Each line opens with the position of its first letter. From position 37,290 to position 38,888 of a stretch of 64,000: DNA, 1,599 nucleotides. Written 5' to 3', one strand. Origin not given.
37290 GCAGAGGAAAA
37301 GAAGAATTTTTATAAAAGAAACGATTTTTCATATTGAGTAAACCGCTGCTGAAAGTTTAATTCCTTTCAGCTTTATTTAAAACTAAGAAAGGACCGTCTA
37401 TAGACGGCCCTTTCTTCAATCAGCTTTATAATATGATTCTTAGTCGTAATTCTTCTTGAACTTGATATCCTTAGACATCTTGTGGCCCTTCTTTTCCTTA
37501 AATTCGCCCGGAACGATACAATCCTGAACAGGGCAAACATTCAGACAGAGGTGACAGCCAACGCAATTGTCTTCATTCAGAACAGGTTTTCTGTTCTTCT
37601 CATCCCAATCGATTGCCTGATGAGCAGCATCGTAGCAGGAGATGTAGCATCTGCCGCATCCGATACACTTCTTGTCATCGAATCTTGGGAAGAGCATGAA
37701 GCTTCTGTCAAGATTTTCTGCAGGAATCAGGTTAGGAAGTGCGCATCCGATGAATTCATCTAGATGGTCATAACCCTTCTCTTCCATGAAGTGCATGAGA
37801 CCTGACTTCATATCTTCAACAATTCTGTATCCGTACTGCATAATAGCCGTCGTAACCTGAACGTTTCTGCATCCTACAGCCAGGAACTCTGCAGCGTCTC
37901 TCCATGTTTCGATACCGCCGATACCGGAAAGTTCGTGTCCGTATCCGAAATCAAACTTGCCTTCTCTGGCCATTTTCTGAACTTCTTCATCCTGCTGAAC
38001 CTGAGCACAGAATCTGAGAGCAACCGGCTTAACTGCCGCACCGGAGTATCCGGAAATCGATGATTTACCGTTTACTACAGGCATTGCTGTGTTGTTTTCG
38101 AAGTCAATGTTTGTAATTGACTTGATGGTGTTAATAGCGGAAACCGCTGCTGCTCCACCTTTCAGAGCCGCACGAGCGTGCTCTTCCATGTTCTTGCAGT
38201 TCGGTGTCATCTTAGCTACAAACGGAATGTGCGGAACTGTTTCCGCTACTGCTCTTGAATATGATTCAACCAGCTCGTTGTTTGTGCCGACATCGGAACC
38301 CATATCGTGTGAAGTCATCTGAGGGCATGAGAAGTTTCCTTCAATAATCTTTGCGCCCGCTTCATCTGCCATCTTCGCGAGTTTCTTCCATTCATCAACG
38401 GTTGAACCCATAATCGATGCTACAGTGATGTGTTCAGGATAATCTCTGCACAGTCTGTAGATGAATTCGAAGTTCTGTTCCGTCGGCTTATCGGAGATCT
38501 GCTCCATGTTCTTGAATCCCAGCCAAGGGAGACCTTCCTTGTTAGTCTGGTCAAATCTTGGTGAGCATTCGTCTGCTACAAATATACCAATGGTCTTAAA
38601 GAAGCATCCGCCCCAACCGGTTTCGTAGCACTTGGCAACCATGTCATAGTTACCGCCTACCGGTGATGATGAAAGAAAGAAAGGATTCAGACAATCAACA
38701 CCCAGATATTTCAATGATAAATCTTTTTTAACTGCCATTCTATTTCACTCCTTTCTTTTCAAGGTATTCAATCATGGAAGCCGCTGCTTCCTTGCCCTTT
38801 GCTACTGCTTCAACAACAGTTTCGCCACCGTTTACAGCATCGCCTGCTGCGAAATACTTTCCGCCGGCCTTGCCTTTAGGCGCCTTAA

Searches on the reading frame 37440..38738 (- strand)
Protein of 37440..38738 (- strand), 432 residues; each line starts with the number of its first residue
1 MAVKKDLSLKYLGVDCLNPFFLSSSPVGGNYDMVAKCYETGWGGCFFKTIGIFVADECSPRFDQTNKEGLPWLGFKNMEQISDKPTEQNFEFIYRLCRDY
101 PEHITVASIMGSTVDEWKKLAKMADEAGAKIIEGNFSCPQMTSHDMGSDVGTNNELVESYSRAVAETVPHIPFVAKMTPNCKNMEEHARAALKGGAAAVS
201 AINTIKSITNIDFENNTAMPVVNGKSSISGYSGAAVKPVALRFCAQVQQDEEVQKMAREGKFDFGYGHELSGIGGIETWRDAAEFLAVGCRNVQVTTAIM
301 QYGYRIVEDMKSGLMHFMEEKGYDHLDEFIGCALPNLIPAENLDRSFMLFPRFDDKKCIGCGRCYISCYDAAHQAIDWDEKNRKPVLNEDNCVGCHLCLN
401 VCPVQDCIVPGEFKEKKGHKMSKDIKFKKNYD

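Call 62: find_encoding_contigs(protein=window:37440-38738:-, flank=7000, max_places=8)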
Protein window:37440-38738:- (432 aa): no gene with exactly this product is on record in the collection.
